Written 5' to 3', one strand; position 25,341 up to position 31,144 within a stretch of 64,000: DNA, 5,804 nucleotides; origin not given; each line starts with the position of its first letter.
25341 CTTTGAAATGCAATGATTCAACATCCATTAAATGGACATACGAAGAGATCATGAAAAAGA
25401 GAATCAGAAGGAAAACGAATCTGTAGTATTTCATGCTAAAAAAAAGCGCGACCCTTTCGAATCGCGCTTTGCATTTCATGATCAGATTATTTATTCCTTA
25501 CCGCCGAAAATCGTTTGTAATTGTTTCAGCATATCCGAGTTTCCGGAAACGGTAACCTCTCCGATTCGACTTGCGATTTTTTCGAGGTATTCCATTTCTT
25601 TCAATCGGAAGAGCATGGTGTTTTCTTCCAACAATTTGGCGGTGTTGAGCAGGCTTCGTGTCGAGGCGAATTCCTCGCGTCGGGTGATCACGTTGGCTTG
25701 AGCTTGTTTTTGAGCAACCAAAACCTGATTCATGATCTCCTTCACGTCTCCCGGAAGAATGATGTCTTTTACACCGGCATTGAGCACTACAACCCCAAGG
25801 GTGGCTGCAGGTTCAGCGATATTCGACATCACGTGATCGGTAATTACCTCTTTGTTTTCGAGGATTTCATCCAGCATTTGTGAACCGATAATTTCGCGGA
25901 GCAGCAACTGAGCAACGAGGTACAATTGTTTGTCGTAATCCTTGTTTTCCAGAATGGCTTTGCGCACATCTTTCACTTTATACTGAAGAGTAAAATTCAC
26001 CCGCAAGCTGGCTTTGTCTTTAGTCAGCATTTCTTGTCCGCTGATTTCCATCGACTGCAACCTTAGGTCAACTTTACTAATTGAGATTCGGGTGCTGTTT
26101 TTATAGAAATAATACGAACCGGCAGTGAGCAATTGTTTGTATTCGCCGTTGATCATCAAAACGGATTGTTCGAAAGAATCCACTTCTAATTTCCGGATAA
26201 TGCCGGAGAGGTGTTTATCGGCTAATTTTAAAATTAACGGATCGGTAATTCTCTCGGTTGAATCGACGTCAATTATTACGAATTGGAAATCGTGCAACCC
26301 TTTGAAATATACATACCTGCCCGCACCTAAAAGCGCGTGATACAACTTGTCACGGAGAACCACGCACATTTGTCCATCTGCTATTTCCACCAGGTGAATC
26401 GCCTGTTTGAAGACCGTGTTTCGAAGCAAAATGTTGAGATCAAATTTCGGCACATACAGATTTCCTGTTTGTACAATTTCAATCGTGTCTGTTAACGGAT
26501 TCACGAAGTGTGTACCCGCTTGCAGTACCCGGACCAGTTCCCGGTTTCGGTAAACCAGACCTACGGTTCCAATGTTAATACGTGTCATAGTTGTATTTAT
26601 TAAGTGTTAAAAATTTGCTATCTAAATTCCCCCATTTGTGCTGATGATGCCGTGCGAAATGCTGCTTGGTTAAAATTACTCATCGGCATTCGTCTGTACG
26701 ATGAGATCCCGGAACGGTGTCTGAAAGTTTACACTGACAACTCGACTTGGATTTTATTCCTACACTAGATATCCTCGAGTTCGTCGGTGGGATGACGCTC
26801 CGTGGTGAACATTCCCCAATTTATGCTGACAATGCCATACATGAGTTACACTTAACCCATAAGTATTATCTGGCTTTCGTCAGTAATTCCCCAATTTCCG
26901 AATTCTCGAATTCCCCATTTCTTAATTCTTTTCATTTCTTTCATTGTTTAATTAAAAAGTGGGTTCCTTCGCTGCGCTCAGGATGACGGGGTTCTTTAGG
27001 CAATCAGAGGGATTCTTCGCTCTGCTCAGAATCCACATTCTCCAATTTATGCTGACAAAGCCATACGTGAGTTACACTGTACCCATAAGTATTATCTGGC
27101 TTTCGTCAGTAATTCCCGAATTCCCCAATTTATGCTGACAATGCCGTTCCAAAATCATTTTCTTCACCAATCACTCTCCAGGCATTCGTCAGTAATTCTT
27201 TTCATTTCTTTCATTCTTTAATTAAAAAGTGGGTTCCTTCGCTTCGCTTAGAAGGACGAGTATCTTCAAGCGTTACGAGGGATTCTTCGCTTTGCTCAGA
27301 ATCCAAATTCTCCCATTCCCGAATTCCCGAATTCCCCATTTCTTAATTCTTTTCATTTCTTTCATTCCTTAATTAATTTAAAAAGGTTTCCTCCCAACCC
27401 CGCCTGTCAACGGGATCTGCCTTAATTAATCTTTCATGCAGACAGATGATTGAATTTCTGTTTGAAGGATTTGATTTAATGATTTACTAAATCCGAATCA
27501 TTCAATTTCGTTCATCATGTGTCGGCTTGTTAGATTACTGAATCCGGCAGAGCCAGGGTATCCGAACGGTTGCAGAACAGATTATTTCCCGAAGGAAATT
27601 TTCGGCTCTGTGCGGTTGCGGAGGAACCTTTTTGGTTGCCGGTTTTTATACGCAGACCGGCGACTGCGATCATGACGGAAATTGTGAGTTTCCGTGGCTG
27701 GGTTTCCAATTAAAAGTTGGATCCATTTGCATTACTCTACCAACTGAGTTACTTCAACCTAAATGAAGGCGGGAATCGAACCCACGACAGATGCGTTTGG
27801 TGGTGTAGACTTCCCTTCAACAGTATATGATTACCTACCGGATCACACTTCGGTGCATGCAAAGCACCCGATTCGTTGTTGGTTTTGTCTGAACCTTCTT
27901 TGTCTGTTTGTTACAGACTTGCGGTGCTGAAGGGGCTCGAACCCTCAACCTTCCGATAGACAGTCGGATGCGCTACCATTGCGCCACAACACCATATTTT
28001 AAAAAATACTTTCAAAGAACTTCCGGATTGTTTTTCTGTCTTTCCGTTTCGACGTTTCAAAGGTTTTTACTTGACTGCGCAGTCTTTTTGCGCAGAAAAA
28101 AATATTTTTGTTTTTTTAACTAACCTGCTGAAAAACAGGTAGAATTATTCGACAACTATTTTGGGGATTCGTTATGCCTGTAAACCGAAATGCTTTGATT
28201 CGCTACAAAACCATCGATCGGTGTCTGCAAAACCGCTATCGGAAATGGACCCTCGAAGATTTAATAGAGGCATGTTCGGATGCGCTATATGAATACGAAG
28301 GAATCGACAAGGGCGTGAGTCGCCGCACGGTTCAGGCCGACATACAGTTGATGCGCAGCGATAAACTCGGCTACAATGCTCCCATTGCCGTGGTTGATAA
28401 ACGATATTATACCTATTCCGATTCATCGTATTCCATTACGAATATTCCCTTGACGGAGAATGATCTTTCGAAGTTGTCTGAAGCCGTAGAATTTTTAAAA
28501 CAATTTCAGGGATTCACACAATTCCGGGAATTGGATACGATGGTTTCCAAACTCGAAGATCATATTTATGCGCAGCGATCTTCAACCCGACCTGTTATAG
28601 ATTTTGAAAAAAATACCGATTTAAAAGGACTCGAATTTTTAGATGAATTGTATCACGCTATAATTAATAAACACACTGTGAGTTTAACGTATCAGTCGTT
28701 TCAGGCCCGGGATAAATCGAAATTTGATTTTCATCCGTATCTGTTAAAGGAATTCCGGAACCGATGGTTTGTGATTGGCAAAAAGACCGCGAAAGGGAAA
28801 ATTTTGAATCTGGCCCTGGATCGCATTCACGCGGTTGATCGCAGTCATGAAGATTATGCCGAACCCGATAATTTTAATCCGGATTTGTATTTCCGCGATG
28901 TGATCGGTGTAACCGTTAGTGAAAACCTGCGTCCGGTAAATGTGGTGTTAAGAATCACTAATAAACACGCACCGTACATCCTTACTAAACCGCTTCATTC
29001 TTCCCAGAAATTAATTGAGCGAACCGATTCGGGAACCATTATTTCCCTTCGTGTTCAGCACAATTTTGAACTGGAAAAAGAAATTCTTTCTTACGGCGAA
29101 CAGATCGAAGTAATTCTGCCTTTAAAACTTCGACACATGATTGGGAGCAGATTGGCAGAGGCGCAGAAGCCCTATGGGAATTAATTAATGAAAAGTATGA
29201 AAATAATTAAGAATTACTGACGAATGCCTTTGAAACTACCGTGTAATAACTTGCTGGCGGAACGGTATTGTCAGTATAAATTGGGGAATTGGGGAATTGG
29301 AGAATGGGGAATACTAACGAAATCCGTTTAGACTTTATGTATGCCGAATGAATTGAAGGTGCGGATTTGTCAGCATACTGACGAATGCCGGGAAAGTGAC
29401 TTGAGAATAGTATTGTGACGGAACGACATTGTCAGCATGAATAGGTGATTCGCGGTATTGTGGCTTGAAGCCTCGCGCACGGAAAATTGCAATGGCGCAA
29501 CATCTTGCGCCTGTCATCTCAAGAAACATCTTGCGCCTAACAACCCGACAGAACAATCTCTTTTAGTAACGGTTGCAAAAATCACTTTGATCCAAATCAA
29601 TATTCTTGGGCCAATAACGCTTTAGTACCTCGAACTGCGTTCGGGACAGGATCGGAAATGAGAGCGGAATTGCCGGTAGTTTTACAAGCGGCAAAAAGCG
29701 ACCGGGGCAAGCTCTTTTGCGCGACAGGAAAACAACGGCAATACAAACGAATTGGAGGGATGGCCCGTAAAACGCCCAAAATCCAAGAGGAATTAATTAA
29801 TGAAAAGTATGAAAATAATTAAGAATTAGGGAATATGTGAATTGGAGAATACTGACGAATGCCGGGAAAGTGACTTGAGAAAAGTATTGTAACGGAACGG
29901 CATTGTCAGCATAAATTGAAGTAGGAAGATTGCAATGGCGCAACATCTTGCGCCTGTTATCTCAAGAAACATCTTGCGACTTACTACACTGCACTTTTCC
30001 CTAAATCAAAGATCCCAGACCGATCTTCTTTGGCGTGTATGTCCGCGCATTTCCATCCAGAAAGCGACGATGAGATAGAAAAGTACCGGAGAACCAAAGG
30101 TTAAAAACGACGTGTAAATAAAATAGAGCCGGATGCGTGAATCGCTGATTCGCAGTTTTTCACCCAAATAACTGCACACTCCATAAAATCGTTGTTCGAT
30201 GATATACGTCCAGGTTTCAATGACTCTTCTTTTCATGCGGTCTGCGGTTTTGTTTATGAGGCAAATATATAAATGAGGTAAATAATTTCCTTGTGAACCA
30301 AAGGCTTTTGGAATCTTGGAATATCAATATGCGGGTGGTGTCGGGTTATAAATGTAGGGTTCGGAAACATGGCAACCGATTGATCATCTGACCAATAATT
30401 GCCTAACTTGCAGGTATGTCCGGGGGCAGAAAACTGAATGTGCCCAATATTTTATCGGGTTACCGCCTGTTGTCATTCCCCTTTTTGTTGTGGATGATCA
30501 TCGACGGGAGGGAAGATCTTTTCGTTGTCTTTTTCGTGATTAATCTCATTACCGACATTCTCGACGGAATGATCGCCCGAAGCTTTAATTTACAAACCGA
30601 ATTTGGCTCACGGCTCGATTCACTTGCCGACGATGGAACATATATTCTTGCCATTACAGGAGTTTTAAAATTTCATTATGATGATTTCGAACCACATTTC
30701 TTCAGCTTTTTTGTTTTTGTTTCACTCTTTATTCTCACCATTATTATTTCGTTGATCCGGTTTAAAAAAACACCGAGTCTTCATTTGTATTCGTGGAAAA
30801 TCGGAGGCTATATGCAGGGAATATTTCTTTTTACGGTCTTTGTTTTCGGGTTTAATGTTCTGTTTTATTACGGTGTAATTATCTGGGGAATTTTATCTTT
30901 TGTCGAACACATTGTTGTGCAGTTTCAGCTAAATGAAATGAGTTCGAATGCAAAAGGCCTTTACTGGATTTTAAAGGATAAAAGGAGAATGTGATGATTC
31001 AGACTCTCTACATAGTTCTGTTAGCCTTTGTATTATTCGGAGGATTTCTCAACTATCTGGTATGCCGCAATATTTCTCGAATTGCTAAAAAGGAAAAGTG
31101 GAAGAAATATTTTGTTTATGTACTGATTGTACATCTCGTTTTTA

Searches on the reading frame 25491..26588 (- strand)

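Call 54: search_protein_families(library=pfam, proteins=[window:25491-26588:-])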
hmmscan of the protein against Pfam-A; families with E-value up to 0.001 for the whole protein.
window:25491-26588:- (365 aa): 1 family
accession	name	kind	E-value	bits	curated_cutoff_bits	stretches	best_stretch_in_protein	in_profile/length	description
PF01145.31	Band_7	-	1.8e-29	103.5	23.6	2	139-306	6-175/176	SPFH domain / Band 7 family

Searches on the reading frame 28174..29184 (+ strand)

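Call 54: search_protein_families(library=pfam, proteins=[window:28174-29184:+])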
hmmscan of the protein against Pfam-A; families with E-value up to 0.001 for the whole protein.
window:28174-29184:+ (336 aa): 2 families
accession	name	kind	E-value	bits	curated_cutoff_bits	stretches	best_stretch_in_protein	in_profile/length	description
PF13280.12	WYL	-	1.8e-13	50.7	21.8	1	154-221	1-68/70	WYL domain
PF25583.1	WCX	-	3.8e-11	43.6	23.9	1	254-330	2-75/76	WCX domain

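Call 96: search_protein_families(library=padloc, proteins=[window:28174-29184:+], max_evalue=0.001)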
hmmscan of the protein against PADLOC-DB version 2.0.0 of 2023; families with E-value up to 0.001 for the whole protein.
window:28174-29184:+ (336 aa): 3 families
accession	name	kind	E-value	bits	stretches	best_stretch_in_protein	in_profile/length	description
PDLC01652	WYL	-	3.5e-27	93.7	1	152-329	16-160/162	"CAS-I,CAS-II,CAS-III,CAS-IV,CAS-V,CAS-VI; associated_signaling"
PDLC01766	Cas3c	-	1.1e-19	68.3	1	136-333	118-315/1009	-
PDLC01457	WYL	-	2.9e-14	51.2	1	18-318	13-228/229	"CAS-I,CAS-II,CAS-III,CAS-IV,CAS-V,CAS-VI; associated_signaling"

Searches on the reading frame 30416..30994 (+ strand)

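Call 54: search_protein_families(library=pfam, proteins=[window:30416-30994:+])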
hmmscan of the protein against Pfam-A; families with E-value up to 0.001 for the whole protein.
window:30416-30994:+ (192 aa): 1 family
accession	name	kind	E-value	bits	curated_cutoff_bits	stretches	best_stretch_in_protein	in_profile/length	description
PF01066.26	CDP-OH_P_transf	-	3.5e-21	76.6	22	1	7-157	1-144/152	CDP-alcohol phosphatidyltransferase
